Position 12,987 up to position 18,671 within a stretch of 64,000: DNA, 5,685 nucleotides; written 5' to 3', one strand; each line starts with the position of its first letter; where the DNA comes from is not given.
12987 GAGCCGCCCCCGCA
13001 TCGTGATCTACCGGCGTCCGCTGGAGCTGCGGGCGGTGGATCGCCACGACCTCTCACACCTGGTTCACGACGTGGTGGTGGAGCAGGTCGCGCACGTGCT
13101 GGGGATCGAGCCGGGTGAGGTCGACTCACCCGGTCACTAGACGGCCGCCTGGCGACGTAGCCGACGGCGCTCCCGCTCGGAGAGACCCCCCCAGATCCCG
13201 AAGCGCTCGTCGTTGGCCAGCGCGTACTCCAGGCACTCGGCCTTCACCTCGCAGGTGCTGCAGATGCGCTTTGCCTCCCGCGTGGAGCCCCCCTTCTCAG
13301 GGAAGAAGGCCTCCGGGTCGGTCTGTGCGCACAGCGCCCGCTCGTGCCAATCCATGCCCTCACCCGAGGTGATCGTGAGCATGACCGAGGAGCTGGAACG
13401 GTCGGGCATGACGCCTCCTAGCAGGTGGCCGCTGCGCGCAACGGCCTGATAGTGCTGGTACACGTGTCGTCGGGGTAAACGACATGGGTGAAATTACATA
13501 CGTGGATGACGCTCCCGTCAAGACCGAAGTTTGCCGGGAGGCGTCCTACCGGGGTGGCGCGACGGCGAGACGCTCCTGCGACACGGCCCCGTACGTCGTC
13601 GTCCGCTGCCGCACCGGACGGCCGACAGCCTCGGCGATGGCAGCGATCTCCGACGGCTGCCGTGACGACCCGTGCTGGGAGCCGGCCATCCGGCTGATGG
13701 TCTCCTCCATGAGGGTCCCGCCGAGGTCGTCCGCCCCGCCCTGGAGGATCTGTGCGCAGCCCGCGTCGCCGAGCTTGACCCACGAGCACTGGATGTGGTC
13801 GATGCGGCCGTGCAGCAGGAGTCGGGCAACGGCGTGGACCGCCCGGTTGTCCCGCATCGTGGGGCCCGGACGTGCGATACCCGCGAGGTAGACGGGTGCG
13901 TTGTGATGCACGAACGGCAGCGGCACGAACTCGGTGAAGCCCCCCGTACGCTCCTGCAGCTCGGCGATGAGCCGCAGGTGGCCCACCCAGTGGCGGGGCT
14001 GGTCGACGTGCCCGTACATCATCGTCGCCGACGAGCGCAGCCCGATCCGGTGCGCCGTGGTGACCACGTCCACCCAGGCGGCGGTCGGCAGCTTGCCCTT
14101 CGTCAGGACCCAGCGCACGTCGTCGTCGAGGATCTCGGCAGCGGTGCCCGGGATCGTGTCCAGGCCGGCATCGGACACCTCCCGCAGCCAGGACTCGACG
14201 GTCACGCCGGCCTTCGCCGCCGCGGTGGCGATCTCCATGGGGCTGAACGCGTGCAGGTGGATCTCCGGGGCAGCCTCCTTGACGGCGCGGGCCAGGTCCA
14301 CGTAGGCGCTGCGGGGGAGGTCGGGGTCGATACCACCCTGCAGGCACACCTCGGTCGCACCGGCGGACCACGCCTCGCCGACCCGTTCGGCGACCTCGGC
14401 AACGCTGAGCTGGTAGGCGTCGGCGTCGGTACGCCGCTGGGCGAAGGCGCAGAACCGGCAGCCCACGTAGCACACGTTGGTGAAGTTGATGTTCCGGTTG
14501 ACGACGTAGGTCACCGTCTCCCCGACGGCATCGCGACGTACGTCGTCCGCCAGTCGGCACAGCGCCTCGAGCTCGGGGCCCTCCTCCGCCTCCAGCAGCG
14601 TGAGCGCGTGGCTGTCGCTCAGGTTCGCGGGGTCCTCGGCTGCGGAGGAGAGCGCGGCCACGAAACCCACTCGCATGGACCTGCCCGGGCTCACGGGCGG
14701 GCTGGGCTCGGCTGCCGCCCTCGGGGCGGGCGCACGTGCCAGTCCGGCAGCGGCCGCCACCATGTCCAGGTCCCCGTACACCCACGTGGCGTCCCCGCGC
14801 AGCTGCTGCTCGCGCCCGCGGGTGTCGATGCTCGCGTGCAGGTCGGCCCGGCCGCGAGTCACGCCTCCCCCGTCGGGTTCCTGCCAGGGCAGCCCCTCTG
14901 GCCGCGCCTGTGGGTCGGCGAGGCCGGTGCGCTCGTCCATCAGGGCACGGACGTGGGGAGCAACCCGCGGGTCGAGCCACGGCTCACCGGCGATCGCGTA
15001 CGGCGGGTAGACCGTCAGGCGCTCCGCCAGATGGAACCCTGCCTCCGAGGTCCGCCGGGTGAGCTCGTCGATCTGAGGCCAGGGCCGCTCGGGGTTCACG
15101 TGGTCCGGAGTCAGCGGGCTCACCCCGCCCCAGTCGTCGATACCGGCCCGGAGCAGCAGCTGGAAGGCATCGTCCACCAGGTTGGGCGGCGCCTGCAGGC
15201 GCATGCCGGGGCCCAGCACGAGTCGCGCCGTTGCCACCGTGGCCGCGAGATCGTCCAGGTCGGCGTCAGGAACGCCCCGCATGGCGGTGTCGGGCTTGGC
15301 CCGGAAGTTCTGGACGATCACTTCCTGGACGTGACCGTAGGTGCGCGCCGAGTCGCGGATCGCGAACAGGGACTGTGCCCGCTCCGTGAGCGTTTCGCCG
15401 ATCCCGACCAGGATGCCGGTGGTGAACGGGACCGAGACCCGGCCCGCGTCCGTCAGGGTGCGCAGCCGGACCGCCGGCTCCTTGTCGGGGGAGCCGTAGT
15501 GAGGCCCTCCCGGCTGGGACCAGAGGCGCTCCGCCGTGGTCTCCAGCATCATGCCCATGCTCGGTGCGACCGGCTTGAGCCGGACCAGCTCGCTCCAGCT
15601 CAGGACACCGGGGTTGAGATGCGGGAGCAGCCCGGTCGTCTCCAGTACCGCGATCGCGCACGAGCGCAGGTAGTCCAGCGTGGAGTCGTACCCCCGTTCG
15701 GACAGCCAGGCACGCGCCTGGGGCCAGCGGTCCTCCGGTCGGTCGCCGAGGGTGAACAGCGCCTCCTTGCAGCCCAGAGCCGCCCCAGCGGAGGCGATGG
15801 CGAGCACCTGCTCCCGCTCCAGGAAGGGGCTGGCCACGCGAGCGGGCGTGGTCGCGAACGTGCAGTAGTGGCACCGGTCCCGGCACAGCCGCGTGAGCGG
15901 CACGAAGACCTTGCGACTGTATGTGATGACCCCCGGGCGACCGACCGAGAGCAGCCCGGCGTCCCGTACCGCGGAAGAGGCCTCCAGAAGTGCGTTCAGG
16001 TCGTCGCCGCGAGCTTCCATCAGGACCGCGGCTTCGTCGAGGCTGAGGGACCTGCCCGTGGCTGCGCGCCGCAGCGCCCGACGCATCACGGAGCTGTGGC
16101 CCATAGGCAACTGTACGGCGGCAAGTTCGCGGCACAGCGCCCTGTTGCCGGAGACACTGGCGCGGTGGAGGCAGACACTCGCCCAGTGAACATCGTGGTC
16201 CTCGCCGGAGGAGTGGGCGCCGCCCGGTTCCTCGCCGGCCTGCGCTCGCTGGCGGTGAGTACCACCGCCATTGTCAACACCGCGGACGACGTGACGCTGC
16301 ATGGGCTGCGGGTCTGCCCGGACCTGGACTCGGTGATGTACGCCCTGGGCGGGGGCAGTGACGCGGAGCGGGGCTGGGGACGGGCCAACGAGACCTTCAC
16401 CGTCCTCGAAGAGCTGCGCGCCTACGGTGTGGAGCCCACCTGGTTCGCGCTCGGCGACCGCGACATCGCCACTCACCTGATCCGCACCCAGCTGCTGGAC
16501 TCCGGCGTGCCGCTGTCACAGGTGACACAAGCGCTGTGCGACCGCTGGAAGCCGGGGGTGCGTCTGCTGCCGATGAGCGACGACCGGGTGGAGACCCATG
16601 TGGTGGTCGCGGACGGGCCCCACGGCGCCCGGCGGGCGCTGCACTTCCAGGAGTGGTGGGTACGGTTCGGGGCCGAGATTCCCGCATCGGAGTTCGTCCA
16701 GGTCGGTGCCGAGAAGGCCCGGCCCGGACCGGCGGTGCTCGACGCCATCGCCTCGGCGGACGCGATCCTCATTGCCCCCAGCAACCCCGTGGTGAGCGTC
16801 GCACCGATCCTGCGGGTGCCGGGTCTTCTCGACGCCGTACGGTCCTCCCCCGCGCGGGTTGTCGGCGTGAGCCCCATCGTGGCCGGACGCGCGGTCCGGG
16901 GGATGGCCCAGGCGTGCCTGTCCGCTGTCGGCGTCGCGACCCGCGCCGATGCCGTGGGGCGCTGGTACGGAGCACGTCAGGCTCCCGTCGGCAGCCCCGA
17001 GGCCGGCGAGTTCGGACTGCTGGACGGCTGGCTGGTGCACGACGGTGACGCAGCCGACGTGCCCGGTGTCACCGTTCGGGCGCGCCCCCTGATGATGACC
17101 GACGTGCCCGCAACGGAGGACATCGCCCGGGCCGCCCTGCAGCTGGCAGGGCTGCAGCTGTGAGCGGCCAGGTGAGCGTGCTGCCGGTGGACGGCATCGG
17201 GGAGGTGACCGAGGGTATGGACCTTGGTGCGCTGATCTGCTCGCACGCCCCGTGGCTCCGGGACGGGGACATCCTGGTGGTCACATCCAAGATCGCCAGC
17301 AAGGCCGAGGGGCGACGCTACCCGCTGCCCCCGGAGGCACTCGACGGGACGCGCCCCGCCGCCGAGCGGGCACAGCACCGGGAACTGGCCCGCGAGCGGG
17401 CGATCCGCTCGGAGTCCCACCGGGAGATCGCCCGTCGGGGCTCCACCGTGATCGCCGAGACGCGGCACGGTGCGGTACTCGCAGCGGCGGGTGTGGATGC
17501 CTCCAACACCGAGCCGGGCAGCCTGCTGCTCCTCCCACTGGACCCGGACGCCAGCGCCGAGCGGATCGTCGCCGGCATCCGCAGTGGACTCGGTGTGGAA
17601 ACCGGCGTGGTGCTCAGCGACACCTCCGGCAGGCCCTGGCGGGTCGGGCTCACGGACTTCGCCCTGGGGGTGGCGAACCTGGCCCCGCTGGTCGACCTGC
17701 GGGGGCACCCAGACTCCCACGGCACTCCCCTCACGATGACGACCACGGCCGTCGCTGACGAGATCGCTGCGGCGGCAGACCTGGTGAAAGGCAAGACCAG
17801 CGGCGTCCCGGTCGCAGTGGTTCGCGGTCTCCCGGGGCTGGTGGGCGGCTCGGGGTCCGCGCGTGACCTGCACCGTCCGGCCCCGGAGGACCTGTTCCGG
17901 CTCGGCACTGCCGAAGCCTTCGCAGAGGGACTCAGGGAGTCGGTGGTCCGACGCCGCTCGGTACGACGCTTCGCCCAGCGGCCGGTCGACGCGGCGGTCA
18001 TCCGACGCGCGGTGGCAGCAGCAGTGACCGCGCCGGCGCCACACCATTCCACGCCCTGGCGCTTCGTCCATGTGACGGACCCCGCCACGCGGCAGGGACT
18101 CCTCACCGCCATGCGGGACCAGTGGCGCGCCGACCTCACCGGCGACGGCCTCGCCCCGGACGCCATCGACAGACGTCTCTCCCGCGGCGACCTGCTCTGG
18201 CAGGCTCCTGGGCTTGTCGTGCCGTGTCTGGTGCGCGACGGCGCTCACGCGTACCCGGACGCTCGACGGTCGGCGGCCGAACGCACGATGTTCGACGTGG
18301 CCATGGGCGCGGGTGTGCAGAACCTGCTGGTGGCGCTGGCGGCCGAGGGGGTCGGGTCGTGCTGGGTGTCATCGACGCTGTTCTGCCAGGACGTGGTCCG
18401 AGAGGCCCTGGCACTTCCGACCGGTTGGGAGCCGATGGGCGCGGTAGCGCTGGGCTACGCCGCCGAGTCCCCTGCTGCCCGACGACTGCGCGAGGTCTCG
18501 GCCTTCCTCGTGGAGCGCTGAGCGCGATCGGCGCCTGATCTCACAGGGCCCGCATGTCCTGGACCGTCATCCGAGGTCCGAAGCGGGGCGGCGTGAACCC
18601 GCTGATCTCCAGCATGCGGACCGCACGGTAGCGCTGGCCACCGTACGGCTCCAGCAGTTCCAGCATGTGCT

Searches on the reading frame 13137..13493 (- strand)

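Call 92: search_protein_families(library=pfam, max_evalue=0.001, proteins=[window:13137-13493:-])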
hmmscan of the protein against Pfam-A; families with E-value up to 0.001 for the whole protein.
window:13137-13493:- (118 aa): 1 family
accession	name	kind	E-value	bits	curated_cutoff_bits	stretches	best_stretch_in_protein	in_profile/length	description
PF02467.21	Whib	-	4.5e-27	94.8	23.6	1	49-112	1-65/65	Transcription factor WhiB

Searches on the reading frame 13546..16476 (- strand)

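Call 62: search_protein_families(library=pfam, max_evalue=0.00001, proteins=[window:13546-16476:-])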
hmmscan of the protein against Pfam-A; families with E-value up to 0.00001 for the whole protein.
window:13546-16476:- (976 aa): 2 families
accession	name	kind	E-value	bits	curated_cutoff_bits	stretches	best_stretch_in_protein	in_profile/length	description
PF04055.27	Radical_SAM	-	2.5e-29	103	29.5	2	663-836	1-165/166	Radical SAM superfamily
PF19288.4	CofH_C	-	3.3e-09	37.1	27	1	846-962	3-116/125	CofH/MqnC C-terminal region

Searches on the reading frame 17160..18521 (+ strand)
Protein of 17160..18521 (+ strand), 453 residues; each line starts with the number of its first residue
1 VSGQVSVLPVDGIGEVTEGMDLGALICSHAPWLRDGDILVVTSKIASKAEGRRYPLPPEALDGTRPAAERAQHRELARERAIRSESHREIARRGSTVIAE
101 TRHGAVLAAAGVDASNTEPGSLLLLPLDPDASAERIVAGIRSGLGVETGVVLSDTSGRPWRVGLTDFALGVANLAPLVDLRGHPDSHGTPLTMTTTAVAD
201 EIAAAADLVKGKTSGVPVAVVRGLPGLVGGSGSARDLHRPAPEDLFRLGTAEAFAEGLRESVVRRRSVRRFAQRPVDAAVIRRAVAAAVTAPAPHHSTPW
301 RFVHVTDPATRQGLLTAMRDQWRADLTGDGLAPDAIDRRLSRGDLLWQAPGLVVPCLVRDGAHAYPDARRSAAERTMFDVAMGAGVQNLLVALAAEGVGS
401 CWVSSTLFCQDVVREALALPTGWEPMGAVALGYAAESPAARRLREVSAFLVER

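Call 62: search_protein_families(library=pfam, max_evalue=0.00001, proteins=[window:17160-18521:+])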
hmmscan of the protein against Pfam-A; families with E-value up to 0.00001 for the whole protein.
window:17160-18521:+ (453 aa): 2 families
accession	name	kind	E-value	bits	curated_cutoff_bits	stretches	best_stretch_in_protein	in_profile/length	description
PF01996.21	F420_ligase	-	2e-49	168.5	25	1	14-223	5-218/218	F420-0:Gamma-glutamyl ligase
PF00881.29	Nitroreductase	-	7e-31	108.1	23.5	1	263-433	2-167/167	Nitroreductase family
